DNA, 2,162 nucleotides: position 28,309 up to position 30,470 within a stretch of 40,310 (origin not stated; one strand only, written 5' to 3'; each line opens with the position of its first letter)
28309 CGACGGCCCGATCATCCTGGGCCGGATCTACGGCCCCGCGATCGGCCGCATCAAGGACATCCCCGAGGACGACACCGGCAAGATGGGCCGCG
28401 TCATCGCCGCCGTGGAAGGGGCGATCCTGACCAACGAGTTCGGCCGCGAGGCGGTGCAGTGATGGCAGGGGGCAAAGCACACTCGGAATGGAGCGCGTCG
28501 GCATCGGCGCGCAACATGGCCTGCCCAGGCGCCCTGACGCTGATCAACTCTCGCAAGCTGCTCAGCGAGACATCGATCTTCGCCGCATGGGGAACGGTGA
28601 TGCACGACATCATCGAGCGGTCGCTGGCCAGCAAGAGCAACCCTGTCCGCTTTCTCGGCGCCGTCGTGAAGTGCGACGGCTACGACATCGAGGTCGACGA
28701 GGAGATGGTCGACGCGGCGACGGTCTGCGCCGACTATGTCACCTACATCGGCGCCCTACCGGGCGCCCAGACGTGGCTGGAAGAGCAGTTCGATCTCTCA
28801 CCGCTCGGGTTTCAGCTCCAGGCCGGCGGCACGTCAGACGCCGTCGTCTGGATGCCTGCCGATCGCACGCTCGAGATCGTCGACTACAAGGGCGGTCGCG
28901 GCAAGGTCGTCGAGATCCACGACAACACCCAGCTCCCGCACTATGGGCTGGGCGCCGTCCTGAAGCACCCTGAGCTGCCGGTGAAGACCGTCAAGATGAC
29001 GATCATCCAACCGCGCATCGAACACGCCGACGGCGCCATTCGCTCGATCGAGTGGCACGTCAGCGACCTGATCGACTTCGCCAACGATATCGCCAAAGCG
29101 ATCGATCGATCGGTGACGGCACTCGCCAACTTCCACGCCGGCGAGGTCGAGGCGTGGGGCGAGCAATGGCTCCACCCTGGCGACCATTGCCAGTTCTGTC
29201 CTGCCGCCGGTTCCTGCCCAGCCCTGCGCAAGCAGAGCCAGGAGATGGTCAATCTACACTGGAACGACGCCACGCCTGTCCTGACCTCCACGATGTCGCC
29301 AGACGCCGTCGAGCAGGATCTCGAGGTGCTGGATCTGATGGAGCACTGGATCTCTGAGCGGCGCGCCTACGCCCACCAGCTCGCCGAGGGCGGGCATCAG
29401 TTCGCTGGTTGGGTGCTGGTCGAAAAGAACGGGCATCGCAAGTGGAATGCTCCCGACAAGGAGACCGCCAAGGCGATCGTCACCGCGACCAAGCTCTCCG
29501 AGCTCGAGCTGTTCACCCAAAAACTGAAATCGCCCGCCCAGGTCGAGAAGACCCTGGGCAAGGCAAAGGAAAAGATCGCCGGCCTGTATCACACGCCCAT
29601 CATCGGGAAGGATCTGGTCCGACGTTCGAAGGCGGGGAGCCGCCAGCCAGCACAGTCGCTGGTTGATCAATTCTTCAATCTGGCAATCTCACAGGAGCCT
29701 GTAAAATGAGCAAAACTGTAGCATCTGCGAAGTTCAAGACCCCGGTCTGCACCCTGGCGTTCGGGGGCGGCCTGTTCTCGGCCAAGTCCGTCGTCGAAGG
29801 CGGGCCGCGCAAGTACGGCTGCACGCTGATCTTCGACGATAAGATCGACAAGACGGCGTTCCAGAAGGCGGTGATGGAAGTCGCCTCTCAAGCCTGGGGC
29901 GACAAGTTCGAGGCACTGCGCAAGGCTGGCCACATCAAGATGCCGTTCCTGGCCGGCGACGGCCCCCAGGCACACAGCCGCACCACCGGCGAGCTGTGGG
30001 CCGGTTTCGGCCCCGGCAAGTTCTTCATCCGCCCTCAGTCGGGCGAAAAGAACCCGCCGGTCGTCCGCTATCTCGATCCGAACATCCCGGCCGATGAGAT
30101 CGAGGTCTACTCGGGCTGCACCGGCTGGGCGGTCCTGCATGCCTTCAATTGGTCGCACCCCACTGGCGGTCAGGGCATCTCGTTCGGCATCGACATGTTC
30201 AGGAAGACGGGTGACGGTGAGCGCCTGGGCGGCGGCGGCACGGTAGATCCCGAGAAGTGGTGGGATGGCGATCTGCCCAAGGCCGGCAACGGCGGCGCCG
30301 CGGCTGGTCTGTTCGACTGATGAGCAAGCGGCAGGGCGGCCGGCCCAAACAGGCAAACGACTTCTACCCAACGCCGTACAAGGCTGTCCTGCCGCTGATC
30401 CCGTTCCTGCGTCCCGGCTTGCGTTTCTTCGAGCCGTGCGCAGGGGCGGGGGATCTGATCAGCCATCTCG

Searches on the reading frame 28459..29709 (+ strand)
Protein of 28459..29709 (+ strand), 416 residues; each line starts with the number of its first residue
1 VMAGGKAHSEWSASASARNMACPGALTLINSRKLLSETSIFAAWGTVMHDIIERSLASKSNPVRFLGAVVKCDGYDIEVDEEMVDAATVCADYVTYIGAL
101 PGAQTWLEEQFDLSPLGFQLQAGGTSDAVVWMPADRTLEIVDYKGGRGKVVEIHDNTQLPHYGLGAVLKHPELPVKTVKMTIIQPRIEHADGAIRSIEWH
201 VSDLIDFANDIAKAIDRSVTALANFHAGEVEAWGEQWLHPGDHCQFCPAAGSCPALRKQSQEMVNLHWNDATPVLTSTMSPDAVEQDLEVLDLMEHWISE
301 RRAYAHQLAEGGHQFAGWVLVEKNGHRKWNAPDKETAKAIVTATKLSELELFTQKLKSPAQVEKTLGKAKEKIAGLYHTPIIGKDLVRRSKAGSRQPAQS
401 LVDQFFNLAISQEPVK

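Call 9: search_protein_families(library=pfam, proteins=[window:28459-29709:+], max_evalue=0.01)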
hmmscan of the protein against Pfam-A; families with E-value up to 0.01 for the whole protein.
window:28459-29709:+ (416 aa): 2 families
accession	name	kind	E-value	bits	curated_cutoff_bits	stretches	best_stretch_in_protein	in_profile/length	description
PF10926.14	DUF2800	-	4.6e-57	194.3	21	1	8-370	1-342/368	Protein of unknown function (DUF2800)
PF12705.13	PDDEXK_1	-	4.9e-12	46.8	22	1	11-254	2-247/247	PD-(D/E)XK nuclease superfamily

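Call 10: search_protein_families(library=phrogs, proteins=[window:28459-29709:+], max_evalue=0.001)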
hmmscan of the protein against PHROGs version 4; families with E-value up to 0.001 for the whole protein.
window:28459-29709:+ (416 aa): 2 families
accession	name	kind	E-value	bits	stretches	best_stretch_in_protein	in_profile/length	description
phrog_69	-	DNA, RNA and nucleotide metabolism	5.4e-77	260.9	1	5-391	84-460/501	exonuclease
phrog_3953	-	DNA, RNA and nucleotide metabolism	7e-12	46.4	1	6-215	11-181/186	exonuclease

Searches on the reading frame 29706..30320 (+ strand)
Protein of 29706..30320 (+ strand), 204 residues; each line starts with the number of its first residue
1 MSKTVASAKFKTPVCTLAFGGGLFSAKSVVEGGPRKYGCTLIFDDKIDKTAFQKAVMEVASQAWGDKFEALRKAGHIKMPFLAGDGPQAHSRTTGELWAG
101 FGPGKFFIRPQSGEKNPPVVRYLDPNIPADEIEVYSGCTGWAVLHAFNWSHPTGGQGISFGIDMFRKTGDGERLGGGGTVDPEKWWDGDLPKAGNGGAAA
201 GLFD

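Call 9: search_protein_families(library=pfam, proteins=[window:29706-30320:+], max_evalue=0.01)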
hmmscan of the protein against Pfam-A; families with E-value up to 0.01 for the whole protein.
window:29706-30320:+ (204 aa): 1 family
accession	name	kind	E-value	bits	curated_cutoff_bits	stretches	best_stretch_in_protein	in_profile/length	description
PF10991.15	Enc34_ssDNA-bd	-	2.5e-15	57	26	1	15-185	8-166/176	Enterobacter phage Enc34, ssDNA-binding protein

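Call 10: search_protein_families(library=phrogs, proteins=[window:29706-30320:+], max_evalue=0.001)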
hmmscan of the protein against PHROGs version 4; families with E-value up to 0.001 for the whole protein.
window:29706-30320:+ (204 aa): 1 family
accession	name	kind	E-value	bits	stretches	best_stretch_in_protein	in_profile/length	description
phrog_112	-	DNA, RNA and nucleotide metabolism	1.4e-18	68.5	1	1-189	13-194/265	Gp2.5-like ssDNA binding protein and ssDNA annealing protein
